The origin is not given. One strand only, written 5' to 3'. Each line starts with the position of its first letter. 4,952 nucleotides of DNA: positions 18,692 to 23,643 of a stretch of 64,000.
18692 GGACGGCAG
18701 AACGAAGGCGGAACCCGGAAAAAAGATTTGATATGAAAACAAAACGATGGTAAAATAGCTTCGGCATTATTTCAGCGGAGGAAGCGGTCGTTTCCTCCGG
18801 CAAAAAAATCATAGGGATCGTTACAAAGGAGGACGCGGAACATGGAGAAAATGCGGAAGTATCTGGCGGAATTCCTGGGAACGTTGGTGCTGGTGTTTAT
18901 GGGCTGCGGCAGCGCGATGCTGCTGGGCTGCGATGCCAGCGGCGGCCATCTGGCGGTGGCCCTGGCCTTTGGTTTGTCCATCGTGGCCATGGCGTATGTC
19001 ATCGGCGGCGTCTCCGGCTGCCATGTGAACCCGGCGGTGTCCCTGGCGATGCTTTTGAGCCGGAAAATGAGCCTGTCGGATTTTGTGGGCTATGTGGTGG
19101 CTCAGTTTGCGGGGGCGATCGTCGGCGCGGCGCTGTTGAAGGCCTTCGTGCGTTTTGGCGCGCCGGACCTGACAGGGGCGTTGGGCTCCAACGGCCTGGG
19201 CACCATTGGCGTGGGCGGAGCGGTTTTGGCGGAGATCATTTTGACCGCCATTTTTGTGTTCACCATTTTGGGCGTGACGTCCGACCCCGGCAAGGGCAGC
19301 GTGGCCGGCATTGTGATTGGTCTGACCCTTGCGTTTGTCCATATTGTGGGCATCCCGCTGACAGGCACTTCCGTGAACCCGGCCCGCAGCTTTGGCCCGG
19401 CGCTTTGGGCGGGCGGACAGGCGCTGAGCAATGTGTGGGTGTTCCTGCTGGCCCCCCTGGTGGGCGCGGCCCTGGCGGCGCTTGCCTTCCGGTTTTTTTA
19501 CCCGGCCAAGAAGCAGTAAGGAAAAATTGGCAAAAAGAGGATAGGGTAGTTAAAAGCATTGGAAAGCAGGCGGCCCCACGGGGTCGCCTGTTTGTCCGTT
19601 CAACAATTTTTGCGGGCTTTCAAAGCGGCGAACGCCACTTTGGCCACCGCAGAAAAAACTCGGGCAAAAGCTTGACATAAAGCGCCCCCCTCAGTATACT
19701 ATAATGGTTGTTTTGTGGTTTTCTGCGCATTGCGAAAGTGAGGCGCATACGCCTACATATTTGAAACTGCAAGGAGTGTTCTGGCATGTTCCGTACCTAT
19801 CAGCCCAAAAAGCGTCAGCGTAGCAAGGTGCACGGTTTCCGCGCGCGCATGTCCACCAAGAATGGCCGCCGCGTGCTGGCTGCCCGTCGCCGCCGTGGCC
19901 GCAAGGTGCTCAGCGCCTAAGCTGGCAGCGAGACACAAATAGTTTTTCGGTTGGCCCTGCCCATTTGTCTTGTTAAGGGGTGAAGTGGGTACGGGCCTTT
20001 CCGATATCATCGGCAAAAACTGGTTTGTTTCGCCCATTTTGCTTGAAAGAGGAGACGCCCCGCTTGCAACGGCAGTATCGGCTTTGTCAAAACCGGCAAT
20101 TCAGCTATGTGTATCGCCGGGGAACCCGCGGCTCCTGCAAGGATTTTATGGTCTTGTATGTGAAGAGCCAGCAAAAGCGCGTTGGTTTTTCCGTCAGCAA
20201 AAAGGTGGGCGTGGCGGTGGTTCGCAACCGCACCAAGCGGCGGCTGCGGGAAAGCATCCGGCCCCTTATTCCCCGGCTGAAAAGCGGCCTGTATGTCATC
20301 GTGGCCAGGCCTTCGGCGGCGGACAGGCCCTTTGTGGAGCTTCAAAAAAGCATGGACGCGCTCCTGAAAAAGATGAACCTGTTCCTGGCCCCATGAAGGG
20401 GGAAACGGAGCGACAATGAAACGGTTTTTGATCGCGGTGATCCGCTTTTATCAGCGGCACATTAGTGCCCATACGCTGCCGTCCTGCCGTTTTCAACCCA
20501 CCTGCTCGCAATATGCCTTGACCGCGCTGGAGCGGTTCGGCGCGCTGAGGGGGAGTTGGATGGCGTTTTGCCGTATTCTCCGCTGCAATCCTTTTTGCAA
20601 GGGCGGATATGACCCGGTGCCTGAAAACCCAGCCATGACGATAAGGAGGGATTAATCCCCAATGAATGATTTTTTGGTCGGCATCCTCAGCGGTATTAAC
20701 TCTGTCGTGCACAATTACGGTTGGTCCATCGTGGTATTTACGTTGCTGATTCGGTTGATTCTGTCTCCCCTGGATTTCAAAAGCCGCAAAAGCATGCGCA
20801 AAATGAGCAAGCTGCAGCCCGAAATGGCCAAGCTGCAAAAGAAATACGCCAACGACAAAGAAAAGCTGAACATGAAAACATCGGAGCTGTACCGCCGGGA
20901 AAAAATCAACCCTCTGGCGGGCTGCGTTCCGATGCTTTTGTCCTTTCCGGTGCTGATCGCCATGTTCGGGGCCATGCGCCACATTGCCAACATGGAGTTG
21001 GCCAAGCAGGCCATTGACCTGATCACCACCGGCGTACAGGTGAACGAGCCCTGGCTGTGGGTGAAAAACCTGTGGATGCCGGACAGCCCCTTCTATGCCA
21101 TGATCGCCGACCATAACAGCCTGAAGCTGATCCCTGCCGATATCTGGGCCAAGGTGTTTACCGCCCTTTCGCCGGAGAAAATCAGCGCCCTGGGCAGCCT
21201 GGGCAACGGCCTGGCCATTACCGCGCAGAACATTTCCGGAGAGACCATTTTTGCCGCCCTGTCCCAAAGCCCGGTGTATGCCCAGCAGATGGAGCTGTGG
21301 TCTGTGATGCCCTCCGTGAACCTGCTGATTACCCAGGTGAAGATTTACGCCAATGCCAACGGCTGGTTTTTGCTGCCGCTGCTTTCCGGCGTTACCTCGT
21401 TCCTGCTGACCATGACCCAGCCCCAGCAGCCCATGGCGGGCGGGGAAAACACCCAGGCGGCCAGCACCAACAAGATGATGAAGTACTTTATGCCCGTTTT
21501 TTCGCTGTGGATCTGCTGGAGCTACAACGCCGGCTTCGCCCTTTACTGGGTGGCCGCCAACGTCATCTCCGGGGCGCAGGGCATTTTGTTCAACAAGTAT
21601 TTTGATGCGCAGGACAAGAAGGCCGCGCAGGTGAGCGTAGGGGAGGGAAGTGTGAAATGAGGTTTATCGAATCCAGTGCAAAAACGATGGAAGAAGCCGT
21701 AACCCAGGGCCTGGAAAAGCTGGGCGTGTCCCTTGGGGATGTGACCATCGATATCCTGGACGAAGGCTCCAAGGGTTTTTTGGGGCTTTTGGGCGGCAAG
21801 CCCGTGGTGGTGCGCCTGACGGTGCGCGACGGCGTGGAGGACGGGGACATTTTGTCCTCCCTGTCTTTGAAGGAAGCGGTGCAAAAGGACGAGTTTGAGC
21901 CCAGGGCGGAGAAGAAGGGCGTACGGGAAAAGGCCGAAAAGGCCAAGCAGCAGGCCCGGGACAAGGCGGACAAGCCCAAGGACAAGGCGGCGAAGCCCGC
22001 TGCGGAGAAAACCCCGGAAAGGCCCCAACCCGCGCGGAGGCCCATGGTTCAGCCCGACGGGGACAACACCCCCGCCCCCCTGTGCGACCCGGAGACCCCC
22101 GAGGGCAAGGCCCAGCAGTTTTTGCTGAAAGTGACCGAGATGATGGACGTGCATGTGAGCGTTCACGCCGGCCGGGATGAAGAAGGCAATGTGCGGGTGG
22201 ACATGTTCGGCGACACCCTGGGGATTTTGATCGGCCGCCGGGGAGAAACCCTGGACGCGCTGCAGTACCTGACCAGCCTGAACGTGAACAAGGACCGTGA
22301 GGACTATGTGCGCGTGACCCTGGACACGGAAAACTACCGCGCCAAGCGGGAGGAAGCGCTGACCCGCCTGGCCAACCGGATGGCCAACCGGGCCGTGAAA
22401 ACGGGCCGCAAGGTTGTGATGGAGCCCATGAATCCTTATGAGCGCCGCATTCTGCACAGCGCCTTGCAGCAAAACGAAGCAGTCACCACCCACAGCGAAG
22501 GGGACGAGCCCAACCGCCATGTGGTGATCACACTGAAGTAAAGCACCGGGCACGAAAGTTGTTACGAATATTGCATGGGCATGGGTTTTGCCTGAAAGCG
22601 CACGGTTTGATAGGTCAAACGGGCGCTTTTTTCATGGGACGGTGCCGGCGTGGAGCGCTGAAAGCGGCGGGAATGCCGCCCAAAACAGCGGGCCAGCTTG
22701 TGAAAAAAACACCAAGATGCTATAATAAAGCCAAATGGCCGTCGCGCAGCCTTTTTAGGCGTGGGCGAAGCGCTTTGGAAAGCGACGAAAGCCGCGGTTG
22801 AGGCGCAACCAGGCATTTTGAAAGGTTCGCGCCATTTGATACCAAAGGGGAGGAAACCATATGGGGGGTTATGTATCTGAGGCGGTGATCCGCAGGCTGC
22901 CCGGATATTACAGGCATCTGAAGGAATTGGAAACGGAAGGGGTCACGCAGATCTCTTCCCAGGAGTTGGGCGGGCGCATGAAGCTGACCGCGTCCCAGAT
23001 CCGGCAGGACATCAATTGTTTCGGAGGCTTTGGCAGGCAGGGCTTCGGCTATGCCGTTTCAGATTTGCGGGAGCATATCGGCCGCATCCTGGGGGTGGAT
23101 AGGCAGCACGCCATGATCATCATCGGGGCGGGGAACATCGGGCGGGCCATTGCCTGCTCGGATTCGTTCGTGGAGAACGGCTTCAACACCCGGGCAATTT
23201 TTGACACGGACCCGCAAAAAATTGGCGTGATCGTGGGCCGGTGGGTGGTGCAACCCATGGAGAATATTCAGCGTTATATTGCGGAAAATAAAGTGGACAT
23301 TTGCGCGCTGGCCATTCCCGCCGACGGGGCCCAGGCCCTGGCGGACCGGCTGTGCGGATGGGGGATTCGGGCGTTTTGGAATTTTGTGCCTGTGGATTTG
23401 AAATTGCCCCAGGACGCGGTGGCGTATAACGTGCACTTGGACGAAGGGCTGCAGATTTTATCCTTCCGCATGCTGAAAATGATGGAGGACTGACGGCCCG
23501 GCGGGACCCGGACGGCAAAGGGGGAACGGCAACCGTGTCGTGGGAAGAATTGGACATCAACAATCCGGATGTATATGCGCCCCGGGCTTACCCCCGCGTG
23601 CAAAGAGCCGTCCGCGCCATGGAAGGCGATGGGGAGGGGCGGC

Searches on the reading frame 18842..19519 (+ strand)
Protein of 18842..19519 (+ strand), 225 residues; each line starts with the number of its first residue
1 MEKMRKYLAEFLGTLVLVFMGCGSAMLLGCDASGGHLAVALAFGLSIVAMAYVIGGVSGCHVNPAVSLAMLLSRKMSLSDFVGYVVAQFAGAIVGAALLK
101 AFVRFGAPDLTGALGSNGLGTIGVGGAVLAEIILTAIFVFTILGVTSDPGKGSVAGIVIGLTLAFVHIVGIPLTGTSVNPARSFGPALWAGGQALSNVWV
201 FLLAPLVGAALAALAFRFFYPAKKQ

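Call 88: search_protein_families(library=pfam, proteins=[window:18842-19519:+], max_evalue=0.000001)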
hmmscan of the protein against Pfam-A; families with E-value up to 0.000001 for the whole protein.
window:18842-19519:+ (225 aa): 1 family
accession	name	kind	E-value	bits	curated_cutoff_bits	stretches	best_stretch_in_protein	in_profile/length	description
PF00230.25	MIP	-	1.2e-54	185.9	25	1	2-216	6-222/222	Major intrinsic protein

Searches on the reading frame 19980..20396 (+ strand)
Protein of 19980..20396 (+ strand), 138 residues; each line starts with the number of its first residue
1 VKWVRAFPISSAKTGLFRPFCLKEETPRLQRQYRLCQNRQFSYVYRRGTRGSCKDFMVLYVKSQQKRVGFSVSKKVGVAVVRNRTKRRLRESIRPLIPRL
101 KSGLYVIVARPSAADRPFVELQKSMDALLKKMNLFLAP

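Call 88: search_protein_families(library=pfam, proteins=[window:19980-20396:+], max_evalue=0.000001)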
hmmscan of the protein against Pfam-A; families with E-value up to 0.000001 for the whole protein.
window:19980-20396:+ (138 aa): 1 family
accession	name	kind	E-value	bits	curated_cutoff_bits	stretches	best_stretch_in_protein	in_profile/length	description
PF00825.24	Ribonuclease_P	-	1e-28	100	22.3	1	29-132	1-108/109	Ribonuclease P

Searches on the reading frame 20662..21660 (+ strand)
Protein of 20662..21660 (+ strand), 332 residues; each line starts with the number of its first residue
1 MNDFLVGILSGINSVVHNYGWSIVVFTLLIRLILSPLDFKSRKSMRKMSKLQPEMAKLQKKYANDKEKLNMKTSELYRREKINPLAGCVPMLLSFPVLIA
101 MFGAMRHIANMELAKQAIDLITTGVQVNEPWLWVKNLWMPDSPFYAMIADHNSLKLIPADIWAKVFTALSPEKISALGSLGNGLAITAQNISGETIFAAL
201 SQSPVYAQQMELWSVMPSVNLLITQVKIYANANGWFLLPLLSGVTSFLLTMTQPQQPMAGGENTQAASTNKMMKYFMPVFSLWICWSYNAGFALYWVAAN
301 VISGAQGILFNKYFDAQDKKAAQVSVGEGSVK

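Call 88: search_protein_families(library=pfam, proteins=[window:20662-21660:+], max_evalue=0.000001)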
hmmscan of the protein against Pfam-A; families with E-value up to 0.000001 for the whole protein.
window:20662-21660:+ (332 aa): 1 family
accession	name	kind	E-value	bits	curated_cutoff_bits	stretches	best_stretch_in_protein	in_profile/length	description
PF02096.25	60KD_IMP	-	9e-50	169.3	35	1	19-312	1-163/163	60Kd inner membrane protein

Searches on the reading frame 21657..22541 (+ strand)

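Call 88: search_protein_families(library=pfam, proteins=[window:21657-22541:+], max_evalue=0.000001)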
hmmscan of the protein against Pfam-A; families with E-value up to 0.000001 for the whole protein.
window:21657-22541:+ (294 aa): 3 families
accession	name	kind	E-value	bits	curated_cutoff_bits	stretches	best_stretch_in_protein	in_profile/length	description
PF01424.28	R3H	-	8.6e-22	77.4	26.8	1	233-292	1-59/60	R3H domain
PF14804.11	Jag_N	-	9.9e-18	64.8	25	1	7-56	2-50/50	Jag N-terminus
PF13083.13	KH_KhpA-B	-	8.1e-15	54.9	32.1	1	159-221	11-72/73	KhpA/KhpB, KH domain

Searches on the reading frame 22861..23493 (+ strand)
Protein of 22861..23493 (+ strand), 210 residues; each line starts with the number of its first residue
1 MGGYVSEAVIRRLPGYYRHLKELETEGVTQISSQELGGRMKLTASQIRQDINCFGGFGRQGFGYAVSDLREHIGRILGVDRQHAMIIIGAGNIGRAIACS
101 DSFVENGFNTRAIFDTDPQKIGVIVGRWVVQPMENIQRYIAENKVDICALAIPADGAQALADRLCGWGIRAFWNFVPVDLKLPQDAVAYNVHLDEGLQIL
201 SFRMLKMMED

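Call 88: search_protein_families(library=pfam, proteins=[window:22861-23493:+], max_evalue=0.000001)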
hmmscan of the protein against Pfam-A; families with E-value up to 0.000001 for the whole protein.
window:22861-23493:+ (210 aa): 2 families
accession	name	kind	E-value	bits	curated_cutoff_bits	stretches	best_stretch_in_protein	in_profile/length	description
PF06971.19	Put_DNA-bind_N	-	6.3e-20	71.4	27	1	5-52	2-49/49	Putative DNA-binding protein N-terminus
PF02629.25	CoA_binding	-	6.4e-13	49.7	22.3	1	81-177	2-96/97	CoA binding domain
